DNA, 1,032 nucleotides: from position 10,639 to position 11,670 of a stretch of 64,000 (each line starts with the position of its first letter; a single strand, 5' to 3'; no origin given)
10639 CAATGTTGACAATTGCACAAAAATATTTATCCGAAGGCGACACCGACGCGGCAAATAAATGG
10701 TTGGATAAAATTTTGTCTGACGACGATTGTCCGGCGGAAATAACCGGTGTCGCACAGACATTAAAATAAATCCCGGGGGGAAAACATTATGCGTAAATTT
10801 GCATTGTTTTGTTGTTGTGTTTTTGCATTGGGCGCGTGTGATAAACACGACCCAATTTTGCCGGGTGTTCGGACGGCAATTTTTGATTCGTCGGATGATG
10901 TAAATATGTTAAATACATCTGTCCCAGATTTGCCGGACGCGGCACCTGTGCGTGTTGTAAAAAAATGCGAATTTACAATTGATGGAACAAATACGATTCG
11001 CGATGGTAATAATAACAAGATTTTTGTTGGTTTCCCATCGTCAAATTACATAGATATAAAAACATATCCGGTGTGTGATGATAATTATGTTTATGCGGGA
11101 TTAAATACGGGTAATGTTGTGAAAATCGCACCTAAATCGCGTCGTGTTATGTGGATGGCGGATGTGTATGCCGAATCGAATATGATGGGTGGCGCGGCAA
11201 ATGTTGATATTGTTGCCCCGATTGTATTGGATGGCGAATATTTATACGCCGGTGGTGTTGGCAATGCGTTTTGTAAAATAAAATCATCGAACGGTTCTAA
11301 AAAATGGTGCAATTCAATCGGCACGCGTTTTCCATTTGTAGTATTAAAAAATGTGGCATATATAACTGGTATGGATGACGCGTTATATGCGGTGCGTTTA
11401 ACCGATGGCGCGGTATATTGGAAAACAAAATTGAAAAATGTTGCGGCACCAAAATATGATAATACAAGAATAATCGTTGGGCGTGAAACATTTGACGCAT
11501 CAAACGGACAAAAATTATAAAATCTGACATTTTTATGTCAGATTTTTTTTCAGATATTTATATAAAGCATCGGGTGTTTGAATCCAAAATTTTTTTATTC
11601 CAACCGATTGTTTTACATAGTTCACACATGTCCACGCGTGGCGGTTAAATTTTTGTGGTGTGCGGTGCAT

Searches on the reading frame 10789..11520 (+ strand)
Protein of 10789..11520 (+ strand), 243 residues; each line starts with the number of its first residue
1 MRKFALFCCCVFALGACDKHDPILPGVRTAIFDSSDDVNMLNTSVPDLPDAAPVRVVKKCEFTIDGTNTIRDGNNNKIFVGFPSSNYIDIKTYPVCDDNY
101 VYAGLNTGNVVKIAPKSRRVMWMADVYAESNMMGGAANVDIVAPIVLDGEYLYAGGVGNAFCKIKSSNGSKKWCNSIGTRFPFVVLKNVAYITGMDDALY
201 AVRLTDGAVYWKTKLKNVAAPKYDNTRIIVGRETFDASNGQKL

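Call 4: search_protein_families(library=pfam, proteins=[window:10789-11520:+], max_evalue=0.01)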
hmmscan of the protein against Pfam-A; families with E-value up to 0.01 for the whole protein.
window:10789-11520:+ (243 aa): 2 families
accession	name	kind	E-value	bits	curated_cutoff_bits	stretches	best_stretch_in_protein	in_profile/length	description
PF13360.13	PQQ_2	-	1.2e-11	45.2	27.6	1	94-213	114-233/233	Outer membrane protein assembly factor BamB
PF13570.13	Beta-prop_ACSF4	-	7.5e-05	22.7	133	0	150-216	20-90/329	Beta-alanine-activating enzyme, beta-propeller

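Call 5: search_protein_families(library=ncbifam, proteins=[window:10789-11520:+], max_evalue=0.01)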
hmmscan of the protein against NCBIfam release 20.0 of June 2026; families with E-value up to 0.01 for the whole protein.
window:10789-11520:+ (243 aa): 2 families
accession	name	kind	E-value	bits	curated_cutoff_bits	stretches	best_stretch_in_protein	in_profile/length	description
TIGR03300.1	assembly_YfgL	equivalog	2e-11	43.2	285.2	1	94-231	186-326/377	outer membrane protein assembly factor BamB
NF008351.0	PRK11138.1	equivalog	3.5e-08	32.4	423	1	142-231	250-341/394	outer membrane protein assembly factor BamB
